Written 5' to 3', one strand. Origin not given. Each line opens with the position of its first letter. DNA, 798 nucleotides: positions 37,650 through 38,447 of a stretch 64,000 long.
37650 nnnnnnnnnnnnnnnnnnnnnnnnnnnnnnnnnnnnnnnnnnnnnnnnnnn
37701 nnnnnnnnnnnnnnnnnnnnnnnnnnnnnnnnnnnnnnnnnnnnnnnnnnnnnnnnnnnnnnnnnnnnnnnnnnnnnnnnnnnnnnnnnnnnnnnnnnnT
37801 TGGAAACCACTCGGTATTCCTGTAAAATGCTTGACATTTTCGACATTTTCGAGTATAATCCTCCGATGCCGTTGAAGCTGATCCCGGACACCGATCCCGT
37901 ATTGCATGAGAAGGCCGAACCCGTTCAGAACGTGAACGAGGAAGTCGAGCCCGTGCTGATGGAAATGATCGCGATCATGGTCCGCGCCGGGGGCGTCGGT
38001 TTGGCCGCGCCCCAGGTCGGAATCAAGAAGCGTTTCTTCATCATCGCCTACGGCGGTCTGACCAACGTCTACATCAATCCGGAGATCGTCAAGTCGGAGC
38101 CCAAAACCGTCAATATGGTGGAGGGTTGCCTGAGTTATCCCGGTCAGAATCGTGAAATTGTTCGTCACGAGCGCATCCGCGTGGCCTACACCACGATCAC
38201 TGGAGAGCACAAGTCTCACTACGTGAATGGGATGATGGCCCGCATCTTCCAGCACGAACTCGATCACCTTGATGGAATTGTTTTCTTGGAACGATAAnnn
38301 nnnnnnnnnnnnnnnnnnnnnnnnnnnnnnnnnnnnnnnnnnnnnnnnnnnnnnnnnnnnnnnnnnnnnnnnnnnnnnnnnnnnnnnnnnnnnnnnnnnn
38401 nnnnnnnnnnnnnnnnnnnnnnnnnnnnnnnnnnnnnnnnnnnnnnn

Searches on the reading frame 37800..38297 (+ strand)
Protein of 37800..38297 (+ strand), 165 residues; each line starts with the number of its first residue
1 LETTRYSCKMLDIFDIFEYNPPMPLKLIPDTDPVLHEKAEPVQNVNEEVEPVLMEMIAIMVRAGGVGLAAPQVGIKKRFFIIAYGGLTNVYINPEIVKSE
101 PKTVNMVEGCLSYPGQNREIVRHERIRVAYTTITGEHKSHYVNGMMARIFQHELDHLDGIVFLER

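Call 63: search_protein_families(library=pfam, alignment_id=A4, max_evalue=0.00001)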
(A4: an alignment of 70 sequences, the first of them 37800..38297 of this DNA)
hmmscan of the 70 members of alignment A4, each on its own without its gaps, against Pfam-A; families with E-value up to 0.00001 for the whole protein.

A. member 1, window:37800-38297:+ (165 aa): 1 family
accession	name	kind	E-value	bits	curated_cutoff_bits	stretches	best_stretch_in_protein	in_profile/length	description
PF01327.26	Pep_deformylase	-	2.9e-44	150.8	22.8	1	26-165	3-149/156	Polypeptide deformylase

B. families by the number of members that match (of 70 scanned): 24 families
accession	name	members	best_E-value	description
PF01327.26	Pep_deformylase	1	2.9e-44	Polypeptide deformylase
PF07799.17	DUF1643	1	4.5e-43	Protein of unknown function (DUF1643)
PF10073.14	GapR_DNA-bd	1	6.5e-32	GapR-like, DNA-binding domain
PF15891.11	Nuc_deoxyri_tr2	1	1e-29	Nucleoside 2-deoxyribosyltransferase like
PF20274.4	cREC_REC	1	1.7e-24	Cyclic-phosphate processing Receiver domain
PF13692.12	Glyco_trans_1_4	1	2.5e-22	Glycosyl transferases group 1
PF14243.11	R2K_3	1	9.3e-22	ATP-grasp domain, R2K clade family 3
PF00472.26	RF-1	1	1.5e-21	RF-1 domain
PF00383.29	dCMP_cyt_deam_1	1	1.3e-20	Cytidine and deoxycytidylate deaminase zinc-binding region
PF10686.14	YAcAr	1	1.4e-20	YspA, cpYpsA-related SLOG family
PF08719.17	NADAR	1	1.4e-20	NADAR domain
PF13439.12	Glyco_transf_4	1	3.3e-19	Glycosyltransferase Family 4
PF18299.6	R2K_2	1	4.7e-19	ATP-grasp domain, R2K clade family 2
PF00534.26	Glycos_transf_1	1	1.1e-18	Glycosyl transferases group 1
PF14437.12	MafB19-deam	1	9.9e-16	MafB19-like deaminase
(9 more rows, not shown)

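Call 64: search_protein_families(library=phrogs, alignment_id=A4, max_evalue=0.00001)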
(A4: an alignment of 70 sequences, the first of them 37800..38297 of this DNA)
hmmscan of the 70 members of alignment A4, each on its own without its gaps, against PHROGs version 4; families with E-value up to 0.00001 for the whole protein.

A. member 1, window:37800-38297:+ (165 aa): 1 family
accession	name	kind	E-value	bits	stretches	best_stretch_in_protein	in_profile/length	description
phrog_2890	-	other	7.3e-43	146.6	1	24-164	2-145/150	peptide deformylase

B. families by the number of members that match (of 70 scanned): 37 families (the first 25 are shown)
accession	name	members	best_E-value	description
phrog_7313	-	1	3.3e-58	-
phrog_3230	-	1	3.3e-49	-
phrog_30579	-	1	3.9e-46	-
phrog_174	-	1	1.9e-43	dCMP deaminase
phrog_2890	-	1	7.3e-43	peptide deformylase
phrog_4212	-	1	1.1e-31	-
phrog_1017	-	1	1.4e-28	-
phrog_1479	-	1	2.5e-26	-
phrog_289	-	1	4.1e-26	GTP-binding domain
phrog_5046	-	1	7.2e-24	HNH endonuclease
phrog_32232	-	1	2.1e-19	-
phrog_19918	-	1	8.6e-18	-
phrog_24030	-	1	1.2e-17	RNA ligase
phrog_12933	-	1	4.2e-17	-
phrog_1247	-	1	1.2e-15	MazG-like pyrophosphatase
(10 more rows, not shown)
